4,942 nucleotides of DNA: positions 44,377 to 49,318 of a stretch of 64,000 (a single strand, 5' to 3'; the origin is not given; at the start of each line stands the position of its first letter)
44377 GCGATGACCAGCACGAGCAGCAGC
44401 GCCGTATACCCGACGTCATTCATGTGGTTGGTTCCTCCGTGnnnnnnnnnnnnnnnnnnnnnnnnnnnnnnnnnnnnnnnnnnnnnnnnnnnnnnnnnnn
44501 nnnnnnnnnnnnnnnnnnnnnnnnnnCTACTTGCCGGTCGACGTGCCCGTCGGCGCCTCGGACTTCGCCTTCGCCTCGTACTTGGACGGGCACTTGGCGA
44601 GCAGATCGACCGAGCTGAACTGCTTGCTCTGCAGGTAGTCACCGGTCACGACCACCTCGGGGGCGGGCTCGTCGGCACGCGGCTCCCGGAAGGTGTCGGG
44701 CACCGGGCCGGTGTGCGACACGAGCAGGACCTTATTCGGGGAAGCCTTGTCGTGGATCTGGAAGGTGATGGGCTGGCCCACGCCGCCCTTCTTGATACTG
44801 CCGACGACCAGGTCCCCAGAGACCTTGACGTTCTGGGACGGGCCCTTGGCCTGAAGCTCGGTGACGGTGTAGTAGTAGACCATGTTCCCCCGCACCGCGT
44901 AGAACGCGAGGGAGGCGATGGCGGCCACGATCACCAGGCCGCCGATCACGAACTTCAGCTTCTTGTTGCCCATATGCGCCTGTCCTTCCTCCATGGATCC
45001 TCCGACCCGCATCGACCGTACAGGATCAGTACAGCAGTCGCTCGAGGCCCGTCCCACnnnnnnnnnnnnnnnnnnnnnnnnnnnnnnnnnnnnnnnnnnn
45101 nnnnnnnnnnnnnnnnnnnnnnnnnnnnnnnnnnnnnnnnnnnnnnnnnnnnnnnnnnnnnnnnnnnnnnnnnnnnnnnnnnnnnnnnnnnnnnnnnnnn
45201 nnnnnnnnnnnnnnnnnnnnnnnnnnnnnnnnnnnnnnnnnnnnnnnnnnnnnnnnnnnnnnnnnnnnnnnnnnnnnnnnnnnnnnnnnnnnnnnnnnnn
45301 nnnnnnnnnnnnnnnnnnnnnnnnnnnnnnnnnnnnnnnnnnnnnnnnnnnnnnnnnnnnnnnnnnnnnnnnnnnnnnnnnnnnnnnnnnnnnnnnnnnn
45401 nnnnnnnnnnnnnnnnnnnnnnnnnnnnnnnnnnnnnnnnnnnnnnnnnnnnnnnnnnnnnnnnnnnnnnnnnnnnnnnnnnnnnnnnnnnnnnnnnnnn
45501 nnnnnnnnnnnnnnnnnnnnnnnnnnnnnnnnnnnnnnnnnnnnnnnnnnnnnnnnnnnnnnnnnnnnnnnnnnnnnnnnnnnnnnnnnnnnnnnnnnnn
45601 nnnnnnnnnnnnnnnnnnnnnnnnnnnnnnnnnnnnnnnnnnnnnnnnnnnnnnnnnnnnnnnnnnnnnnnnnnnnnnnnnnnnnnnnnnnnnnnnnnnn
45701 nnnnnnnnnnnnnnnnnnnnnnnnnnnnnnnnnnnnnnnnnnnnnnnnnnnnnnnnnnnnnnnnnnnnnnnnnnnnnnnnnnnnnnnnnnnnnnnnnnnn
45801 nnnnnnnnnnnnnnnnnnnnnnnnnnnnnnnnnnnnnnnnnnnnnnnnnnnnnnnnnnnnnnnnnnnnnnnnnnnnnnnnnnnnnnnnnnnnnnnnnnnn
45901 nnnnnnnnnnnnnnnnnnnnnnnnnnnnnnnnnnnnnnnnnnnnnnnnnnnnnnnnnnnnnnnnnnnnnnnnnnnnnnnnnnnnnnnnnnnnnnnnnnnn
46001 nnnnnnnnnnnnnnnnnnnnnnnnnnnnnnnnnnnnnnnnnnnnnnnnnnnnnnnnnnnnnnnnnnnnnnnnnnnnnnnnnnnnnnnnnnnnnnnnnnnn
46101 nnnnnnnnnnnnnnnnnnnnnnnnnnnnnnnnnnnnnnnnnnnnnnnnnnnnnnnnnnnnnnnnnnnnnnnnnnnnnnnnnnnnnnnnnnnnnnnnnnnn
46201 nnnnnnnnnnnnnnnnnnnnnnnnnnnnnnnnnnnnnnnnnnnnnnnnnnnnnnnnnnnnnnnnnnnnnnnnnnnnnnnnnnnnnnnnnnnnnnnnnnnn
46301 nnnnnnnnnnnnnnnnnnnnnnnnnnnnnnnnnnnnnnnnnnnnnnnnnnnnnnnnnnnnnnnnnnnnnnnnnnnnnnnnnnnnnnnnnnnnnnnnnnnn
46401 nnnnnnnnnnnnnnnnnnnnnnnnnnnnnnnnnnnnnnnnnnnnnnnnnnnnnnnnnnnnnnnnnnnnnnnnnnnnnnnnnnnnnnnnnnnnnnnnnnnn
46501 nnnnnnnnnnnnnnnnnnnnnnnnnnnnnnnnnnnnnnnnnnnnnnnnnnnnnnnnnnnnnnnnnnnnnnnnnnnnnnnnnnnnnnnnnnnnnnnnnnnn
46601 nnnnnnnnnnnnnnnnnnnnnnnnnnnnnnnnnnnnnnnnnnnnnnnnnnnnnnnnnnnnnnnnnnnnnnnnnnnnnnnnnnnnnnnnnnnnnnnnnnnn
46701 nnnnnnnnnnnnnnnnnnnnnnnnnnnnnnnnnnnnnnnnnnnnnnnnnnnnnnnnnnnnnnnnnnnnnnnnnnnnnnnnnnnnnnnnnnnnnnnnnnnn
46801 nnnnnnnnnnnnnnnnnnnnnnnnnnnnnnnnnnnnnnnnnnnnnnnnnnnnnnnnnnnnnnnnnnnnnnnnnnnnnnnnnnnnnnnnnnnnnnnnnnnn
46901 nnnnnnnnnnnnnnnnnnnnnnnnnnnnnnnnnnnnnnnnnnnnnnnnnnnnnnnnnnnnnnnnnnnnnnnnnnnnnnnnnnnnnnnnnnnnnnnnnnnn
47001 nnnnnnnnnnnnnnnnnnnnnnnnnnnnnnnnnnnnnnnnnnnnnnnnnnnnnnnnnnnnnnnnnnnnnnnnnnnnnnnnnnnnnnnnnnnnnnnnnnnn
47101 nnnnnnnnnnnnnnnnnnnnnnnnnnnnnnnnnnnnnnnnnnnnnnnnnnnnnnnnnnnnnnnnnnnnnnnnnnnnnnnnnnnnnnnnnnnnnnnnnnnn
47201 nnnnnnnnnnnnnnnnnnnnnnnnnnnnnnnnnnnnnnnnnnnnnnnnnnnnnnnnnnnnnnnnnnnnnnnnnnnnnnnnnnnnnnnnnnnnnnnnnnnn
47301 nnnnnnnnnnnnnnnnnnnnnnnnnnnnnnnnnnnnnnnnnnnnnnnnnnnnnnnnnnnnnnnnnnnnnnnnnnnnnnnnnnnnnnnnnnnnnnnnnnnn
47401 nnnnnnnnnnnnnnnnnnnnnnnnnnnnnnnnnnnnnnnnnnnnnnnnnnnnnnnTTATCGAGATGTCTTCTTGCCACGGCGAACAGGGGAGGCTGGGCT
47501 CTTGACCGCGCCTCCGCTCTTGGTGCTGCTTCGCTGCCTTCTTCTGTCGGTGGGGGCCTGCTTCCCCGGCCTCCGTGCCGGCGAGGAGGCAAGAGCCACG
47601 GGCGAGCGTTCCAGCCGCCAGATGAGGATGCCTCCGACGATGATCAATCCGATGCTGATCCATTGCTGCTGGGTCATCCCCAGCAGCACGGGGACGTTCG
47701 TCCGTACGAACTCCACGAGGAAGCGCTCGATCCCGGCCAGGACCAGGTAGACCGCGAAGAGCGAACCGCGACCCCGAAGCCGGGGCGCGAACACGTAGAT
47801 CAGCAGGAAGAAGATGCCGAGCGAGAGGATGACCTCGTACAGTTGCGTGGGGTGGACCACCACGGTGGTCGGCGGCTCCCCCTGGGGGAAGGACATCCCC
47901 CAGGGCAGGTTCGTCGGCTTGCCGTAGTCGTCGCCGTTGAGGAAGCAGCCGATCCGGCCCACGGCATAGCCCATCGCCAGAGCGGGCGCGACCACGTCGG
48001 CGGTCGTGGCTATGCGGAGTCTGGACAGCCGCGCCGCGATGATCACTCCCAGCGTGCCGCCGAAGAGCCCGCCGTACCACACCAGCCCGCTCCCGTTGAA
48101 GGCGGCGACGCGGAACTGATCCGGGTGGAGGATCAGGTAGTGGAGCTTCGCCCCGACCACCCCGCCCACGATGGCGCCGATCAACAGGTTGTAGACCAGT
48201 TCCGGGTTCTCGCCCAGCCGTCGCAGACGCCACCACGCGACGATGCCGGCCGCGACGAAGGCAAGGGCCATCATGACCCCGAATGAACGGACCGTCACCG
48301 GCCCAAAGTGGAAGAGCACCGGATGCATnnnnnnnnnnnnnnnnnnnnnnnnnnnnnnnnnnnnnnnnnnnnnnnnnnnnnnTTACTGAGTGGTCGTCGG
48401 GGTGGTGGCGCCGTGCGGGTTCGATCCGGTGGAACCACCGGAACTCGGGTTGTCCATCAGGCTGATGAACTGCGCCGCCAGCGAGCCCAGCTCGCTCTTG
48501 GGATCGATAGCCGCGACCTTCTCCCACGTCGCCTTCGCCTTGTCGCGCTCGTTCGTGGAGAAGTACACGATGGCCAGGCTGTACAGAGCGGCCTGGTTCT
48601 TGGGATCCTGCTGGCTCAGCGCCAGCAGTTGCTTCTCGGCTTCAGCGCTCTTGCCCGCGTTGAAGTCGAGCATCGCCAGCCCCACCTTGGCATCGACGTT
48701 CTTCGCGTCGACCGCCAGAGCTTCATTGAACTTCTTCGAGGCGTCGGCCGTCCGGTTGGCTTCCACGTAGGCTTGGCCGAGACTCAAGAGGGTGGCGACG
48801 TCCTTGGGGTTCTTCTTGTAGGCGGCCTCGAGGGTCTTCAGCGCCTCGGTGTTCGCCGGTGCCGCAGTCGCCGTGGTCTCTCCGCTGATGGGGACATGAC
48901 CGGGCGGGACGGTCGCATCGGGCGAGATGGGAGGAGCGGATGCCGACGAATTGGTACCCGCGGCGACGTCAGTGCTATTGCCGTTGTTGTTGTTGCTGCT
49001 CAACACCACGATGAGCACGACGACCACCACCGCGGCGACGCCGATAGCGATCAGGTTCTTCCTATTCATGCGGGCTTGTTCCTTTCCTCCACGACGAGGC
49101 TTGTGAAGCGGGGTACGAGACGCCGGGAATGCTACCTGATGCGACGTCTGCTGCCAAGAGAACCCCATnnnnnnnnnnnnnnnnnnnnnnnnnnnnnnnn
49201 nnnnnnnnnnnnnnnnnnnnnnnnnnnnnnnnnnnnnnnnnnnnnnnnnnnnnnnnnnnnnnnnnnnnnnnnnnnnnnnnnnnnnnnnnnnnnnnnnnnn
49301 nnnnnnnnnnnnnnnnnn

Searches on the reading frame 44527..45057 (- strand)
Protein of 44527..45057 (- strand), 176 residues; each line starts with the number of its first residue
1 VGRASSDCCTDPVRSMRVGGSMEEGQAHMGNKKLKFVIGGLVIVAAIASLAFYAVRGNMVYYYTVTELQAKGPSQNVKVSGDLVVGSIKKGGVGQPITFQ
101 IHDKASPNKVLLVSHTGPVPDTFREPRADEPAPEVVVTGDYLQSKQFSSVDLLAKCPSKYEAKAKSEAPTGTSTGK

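Call 48: search_protein_families(library=pfam, proteins=[window:44527-45057:-], max_evalue=0.00001)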
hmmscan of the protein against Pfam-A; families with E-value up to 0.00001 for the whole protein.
window:44527-45057:- (176 aa): 1 family
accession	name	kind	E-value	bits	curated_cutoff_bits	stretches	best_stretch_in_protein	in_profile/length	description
PF03100.22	CcmE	-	1.8e-20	73.5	24.6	1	59-162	1-98/99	CcmE domain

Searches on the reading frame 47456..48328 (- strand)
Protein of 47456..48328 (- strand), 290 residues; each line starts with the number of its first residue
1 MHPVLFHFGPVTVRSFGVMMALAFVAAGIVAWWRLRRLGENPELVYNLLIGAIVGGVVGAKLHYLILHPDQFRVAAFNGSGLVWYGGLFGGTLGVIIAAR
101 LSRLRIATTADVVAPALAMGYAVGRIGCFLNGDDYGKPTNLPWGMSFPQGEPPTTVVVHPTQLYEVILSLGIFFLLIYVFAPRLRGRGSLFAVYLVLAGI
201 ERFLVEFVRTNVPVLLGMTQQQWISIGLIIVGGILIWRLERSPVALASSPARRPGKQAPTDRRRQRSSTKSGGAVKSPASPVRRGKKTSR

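Call 6: search_protein_families(library=pfam, proteins=[window:47456-48328:-], max_evalue=1)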
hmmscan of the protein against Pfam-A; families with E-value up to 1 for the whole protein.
window:47456-48328:- (290 aa): 6 families
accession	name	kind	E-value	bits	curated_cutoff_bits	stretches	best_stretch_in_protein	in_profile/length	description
PF01790.23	LGT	-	1.1e-58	198.9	24.9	1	3-237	1-239/240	Prolipoprotein diacylglyceryl transferase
PF05433.20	Rick_17kDa_Anti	-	0.074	13.4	24.2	1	49-62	4-17/43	Glycine zipper 2TM domain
PF02628.20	COX15-CtaA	-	0.21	11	29.9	1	14-137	82-211/322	Cytochrome oxidase assembly protein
PF12666.12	PrgI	-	0.38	11.7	27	0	211-244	10-43/91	PrgI family protein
PF04284.18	DUF441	-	0.41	11.1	26.5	0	22-56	84-118/139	Protein of unknown function (DUF441)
PF19602.4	DUF6107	-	0.96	10.1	27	1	50-103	12-65/106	Family of unknown function (DUF6107)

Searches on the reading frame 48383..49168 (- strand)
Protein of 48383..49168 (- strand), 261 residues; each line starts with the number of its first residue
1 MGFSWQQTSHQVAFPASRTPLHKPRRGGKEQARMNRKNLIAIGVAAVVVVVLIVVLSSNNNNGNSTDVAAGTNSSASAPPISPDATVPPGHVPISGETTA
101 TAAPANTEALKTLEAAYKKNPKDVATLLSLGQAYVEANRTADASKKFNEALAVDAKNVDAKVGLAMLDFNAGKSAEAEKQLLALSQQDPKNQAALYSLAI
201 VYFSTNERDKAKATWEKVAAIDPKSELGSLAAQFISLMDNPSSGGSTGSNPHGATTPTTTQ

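Call 6: search_protein_families(library=pfam, proteins=[window:48383-49168:-], max_evalue=1)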
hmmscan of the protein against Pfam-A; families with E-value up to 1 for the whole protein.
window:48383-49168:- (261 aa): 30 families (the best 25 are shown)
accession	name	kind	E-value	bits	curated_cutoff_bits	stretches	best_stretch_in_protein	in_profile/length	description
PF14559.12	TPR_19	-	4.1e-18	65.9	25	3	185-233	18-67/68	Tetratricopeptide repeat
PF07719.23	TPR_2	-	2.4e-11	43.3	27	2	193-224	2-33/34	Tetratricopeptide repeat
PF13432.12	TPR_16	-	2.7e-11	44.1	32.7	2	107-152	14-59/65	Tetratricopeptide repeat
PF23914.1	TPR_CcmH_CycH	-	2.8e-10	40.7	42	1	118-223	44-152/158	Cytochrome c-type biogenesis protein H TPR domain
PF13428.12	TPR_14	-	2.9e-10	40.2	23.5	4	125-165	2-42/44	Tetratricopeptide repeat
PF14561.12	TPR_20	-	2.7e-08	34.4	25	2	105-153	3-51/90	Tetratricopeptide repeat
PF13414.12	TPR_11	-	5.2e-07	29.7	26.8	3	131-160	1-30/42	TPR repeat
PF13431.12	TPR_17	-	5.9e-07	29.7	24.4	2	113-143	2-32/34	Tetratricopeptide repeat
PF00515.34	TPR_1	-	1.1e-06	28.6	27.8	2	194-224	3-33/34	Tetratricopeptide repeat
PF13174.12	TPR_6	-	2.5e-06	28.2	26.3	1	194-225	2-33/33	Tetratricopeptide repeat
PF13424.12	TPR_12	-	2.5e-06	28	30.1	1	108-154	28-75/77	Tetratricopeptide repeat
PF24575.1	TPR_Slam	-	8.2e-06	26.6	35.2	2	105-181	26-104/104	Surface lipoprotein assembly modifier, N-terminal TPR repeats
PF13181.12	TPR_8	-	0.0003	21.1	25.7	1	194-224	3-33/34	Tetratricopeptide repeat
PF12895.13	ANAPC3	-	0.00096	19.8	27.2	1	108-181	7-79/82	Anaphase-promoting complex, cyclosome, subunit 3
PF25060.1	ARM_TT21_2nd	-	0.0012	18.8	27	1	110-209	43-142/270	Tetratricopeptide repeat protein 21 second ARM domain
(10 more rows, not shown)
